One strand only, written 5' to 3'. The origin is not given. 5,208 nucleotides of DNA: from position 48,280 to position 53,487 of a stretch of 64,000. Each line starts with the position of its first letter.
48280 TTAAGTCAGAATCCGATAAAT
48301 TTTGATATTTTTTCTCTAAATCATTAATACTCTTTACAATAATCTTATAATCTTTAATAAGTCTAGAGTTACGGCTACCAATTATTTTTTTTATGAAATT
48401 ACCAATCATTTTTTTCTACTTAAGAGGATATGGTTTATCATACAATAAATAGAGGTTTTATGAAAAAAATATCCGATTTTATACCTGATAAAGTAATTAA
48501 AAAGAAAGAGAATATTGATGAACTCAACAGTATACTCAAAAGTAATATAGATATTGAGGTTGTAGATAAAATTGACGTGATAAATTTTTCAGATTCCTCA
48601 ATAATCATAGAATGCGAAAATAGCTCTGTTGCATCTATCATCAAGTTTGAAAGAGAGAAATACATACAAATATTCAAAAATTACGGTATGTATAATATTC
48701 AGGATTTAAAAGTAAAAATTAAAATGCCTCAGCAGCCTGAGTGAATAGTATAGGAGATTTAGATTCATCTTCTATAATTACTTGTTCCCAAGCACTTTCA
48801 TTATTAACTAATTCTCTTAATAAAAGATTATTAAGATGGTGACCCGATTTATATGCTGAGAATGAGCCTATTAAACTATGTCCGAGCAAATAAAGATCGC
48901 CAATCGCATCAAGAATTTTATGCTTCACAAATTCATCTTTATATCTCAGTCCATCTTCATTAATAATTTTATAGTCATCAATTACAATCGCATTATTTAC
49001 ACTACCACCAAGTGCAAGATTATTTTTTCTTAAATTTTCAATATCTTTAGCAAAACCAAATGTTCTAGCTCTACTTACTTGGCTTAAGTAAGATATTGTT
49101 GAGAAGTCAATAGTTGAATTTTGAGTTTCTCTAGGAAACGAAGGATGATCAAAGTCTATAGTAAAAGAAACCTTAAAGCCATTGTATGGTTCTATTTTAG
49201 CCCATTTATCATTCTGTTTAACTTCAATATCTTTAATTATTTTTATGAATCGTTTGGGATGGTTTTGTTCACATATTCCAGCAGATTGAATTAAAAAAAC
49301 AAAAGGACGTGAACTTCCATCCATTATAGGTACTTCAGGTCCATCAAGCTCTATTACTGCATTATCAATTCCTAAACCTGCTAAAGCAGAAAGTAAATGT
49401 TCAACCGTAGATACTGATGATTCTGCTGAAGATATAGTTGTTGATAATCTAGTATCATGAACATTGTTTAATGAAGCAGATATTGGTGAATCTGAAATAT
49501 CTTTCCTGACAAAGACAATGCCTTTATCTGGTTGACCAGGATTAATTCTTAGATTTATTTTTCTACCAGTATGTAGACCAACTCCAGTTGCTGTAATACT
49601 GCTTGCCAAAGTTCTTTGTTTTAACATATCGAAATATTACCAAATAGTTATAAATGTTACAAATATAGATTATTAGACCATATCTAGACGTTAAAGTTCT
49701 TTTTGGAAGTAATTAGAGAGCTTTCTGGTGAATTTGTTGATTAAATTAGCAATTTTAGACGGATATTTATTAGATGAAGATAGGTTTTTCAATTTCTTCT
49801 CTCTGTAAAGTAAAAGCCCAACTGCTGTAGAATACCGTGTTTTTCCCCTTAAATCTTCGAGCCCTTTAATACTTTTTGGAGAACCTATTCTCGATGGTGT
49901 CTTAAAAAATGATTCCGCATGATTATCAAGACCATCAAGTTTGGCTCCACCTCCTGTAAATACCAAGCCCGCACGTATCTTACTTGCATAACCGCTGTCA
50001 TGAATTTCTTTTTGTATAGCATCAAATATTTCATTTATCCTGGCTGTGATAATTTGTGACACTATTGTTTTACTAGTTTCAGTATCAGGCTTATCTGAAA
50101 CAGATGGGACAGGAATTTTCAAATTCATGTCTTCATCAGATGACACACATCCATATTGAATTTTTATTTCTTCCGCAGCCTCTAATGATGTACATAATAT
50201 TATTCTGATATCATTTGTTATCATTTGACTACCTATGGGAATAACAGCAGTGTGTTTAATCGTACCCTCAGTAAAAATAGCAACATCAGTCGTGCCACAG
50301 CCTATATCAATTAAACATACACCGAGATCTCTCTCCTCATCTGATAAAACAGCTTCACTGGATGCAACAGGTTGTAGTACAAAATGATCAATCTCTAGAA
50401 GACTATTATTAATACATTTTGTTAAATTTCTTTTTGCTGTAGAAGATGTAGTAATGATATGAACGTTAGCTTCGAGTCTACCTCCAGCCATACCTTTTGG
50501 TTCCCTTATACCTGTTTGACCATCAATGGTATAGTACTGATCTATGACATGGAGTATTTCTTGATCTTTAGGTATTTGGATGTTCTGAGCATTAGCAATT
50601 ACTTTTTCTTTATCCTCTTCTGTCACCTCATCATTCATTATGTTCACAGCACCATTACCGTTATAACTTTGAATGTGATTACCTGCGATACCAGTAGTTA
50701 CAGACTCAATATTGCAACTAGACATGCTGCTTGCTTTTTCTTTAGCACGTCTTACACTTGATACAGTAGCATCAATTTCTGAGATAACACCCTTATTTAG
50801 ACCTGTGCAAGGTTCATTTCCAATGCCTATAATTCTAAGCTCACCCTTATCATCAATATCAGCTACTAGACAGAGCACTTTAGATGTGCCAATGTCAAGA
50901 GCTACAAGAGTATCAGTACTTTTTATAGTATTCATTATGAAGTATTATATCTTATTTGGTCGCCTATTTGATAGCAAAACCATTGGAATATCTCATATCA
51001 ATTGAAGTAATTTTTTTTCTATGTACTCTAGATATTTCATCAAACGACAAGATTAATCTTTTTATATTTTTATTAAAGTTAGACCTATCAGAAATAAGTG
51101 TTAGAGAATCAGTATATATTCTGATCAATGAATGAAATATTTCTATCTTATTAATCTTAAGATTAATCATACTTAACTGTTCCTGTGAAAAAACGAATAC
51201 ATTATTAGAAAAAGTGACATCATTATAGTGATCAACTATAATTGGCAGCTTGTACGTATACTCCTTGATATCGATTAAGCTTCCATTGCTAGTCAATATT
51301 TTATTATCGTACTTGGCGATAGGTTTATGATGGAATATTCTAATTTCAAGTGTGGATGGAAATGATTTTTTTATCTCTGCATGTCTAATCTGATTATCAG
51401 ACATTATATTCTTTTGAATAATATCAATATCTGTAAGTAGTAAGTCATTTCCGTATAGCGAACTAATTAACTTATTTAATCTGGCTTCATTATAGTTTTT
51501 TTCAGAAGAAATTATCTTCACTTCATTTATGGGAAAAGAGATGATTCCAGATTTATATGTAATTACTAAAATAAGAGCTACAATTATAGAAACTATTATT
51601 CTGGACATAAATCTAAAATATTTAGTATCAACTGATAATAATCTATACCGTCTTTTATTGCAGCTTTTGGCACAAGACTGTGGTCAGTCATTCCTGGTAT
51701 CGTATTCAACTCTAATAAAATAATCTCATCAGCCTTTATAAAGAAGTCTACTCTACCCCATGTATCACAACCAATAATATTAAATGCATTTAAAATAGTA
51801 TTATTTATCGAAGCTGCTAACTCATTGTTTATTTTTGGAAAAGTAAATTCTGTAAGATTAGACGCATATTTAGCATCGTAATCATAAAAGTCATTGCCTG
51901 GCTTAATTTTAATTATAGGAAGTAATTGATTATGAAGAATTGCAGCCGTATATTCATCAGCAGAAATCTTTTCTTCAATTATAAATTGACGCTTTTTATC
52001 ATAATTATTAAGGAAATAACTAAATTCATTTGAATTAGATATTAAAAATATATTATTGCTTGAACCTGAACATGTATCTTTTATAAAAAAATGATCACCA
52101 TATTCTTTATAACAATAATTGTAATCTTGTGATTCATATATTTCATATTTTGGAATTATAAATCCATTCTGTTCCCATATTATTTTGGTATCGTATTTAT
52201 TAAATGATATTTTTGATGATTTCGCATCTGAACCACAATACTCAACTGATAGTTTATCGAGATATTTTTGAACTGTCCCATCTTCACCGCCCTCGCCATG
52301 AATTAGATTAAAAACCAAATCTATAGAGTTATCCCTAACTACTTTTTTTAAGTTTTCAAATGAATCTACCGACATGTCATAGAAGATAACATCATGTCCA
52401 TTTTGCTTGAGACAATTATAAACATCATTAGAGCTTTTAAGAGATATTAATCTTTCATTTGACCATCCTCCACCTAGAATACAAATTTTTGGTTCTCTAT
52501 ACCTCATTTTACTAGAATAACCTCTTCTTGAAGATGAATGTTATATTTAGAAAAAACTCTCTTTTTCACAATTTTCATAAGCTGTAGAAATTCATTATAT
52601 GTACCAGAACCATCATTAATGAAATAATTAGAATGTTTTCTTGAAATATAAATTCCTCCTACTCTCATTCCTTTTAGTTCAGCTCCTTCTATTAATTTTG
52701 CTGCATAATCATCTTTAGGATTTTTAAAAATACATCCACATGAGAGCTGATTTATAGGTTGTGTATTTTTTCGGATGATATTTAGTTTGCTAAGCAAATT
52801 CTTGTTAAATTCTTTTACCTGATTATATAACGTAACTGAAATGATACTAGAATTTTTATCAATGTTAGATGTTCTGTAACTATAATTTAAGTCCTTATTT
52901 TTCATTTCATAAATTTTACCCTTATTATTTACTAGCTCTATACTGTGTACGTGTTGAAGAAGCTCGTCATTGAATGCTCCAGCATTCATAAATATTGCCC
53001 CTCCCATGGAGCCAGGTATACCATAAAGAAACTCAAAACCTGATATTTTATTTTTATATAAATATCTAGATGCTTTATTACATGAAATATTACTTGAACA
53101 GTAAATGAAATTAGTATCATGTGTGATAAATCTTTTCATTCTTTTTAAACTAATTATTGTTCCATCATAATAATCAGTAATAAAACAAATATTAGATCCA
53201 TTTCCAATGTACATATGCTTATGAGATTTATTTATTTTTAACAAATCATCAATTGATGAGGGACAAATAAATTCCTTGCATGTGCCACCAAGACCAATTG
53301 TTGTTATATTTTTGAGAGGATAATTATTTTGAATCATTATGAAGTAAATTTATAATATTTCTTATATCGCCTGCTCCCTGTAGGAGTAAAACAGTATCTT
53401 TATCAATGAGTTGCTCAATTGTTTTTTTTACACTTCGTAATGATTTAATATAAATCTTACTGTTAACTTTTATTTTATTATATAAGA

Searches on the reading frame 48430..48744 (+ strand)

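Call 5: search_protein_families(library=ncbifam, proteins=[window:48430-48744:+])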
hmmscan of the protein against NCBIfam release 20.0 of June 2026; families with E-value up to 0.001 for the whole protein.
window:48430-48744:+ (104 aa): 0 families

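Call 10: search_protein_families(library=pfam, proteins=[window:48430-48744:+], max_evalue=0.01)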
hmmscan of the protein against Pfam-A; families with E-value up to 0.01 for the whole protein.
window:48430-48744:+ (104 aa): 1 family
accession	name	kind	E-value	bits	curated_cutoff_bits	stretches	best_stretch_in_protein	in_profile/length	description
PF05258.17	DciA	-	0.00051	20.6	24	1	23-95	15-89/89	Dna[CI] antecedent, DciA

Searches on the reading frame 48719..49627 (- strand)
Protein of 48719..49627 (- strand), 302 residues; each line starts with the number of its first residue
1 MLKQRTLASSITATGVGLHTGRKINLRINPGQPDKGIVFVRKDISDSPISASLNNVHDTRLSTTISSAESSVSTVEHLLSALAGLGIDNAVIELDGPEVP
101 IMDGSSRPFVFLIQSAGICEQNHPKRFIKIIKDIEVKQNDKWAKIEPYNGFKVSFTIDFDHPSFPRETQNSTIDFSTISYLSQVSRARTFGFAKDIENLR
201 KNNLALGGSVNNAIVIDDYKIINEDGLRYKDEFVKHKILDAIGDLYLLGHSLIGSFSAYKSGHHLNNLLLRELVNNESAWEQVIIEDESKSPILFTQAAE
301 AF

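Call 5: search_protein_families(library=ncbifam, proteins=[window:48719-49627:-])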
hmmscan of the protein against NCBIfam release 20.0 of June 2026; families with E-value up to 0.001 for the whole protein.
window:48719-49627:- (302 aa): 3 families
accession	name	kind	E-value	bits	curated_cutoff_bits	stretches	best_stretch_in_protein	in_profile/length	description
TIGR00325.1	lpxC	equivalog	5e-114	380.6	187.25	1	2-296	1-294/297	UDP-3-O-acyl-N-acetylglucosamine deacetylase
NF009667.0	PRK13188.1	equivalog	8.4e-76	255.5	465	1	1-292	2-319/464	bifunctional UDP-3-O-[3-hydroxymyristoyl] N-acetylglucosamine deacetylase/3-hydroxyacyl-ACP dehydratase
NF009666.0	PRK13187.1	equivalog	5.1e-49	167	423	1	3-283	10-300/305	UDP-3-O-acyl N-acetylglycosamine deacetylase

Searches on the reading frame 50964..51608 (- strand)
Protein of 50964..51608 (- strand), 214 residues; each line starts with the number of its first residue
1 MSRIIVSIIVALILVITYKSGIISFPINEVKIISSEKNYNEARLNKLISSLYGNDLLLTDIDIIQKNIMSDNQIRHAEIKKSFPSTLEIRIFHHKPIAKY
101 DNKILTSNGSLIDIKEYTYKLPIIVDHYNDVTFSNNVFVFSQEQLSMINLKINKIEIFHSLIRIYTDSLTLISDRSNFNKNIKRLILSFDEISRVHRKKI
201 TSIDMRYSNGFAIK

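Call 5: search_protein_families(library=ncbifam, proteins=[window:50964-51608:-])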
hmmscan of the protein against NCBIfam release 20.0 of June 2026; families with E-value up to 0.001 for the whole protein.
window:50964-51608:- (214 aa): 1 family
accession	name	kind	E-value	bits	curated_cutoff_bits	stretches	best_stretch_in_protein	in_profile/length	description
NF008043.0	PRK10775.1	equivalog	6.4e-09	35.4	366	1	4-213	35-254/276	cell division protein FtsQ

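Call 10: search_protein_families(library=pfam, proteins=[window:50964-51608:-], max_evalue=0.01)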
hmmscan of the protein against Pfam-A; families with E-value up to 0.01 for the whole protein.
window:50964-51608:- (214 aa): 1 family
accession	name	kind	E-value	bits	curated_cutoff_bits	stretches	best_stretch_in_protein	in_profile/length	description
PF08478.15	POTRA_1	-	1.8e-08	35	23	1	25-91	1-66/69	POTRA domain, FtsQ-type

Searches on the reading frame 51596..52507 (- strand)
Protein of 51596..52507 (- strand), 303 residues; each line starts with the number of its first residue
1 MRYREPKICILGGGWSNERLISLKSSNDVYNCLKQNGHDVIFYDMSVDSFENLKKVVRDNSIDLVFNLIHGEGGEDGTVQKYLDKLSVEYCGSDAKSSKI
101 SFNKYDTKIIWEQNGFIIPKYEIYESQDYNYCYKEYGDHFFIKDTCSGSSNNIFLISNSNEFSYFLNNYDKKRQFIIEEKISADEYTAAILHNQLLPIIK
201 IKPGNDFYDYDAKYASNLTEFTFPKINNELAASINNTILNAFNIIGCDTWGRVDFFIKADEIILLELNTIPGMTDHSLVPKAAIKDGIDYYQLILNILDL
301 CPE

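Call 5: search_protein_families(library=ncbifam, proteins=[window:51596-52507:-])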
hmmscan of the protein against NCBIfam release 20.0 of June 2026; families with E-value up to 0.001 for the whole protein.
window:51596-52507:- (303 aa): 33 families (the best 25 are shown)
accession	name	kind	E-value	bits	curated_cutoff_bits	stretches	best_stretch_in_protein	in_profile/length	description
NF002378.0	PRK01372.1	subfamily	1.6e-82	276.6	243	1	6-299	7-299/305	D-alanine--D-alanine ligase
TIGR01205.1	D_ala_D_alaTIGR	subfamily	9.4e-71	238.4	245.65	1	7-299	1-315/318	D-alanine--D-alanine ligase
NF011169.0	PRK14571.1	equivalog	4e-57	193.8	404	1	7-298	2-292/300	D-alanyl-alanine synthetase A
NF002527.0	PRK01966.1-3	equivalog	6.2e-53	180.1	310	1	7-297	4-324/332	D-alanine--D-alanine ligase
NF002528.0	PRK01966.1-4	subfamily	1.2e-49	169.1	262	1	57-300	95-357/366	D-alanine--D-alanine ligase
NF000091.3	D_ala_D_ser_VanG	exception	8.4e-41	139.9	495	1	55-299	87-341/344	D-alanine--D-serine ligase VanG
NF002526.0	PRK01966.1-2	equivalog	3.2e-39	134.8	449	1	55-301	87-347/362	D-alanine--D-alanine ligase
NF011167.0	PRK14569.1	equivalog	2.7e-37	128.7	410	1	5-299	3-293/296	D-alanyl-alanine synthetase A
NF011170.0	PRK14572.1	equivalog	5.7e-36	124.3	489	1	60-297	87-341/351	D-alanyl-alanine synthetase A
NF002525.0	PRK01966.1-1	equivalog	2.1e-34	119.1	457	1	60-301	97-350/364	D-alanine--D-alanine ligase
NF000207.3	D_ala_D_ser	equivalog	5.7e-32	111.2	520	1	61-301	89-339/342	D-alanine--D-serine ligase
NF000206.1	D_ala_D_lac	equivalog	3.3e-31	108.6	550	1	59-300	88-339/342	D-alanine--(R)-lactate ligase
NF002529.0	PRK01966.1-5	equivalog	5.3e-31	107.8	472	1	63-301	87-336/348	D-alanine--D-alanine ligase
NF000093.1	D_ala_D_ser_VanN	exception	1.2e-29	103.4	700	1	62-300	91-339/343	D-alanine--D-serine ligase VanN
NF000372.1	D_ala_D_lac_VanI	exception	1.5e-25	90.3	700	1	60-300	89-339/341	D-alanine--(R)-lactate ligase VanI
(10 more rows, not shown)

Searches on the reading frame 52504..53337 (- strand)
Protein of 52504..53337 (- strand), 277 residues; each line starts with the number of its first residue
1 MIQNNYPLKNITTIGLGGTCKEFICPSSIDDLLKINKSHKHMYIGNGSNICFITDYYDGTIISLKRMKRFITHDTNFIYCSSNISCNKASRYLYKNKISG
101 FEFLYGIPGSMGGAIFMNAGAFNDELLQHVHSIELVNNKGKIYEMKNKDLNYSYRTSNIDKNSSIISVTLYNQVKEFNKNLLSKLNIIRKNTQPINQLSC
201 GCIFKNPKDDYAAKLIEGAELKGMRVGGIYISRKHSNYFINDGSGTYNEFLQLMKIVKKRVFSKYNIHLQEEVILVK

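Call 5: search_protein_families(library=ncbifam, proteins=[window:52504-53337:-])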
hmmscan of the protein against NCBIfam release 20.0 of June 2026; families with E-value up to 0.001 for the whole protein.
window:52504-53337:- (277 aa): 7 families
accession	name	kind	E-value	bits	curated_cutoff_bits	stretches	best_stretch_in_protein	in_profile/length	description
NF010480.0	PRK13905.1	equivalog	6e-75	251.9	259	1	2-275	16-297/303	UDP-N-acetylmuramate dehydrogenase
TIGR00179.1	murB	equivalog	1.1e-57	195.5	144.5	1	8-275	1-288/290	UDP-N-acetylmuramate dehydrogenase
NF010479.0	PRK13904.1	equivalog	2e-50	171.7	273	1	37-275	30-257/258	UDP-N-acetylmuramate dehydrogenase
NF011245.0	PRK14651.1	equivalog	1.7e-38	132.3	224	1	4-261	5-256/273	UDP-N-acetylmuramate dehydrogenase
NF000755.0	PRK00046.1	equivalog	7.4e-28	97.2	277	2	2-168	4-182/343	UDP-N-acetylmuramate dehydrogenase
NF010478.0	PRK13903.1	equivalog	1.9e-25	89.5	231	2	3-170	16-189/362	UDP-N-acetylmuramate dehydrogenase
NF011242.0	PRK14648.1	equivalog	5.7e-16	58.6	426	2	199-275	262-340/354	UDP-N-acetylmuramate dehydrogenase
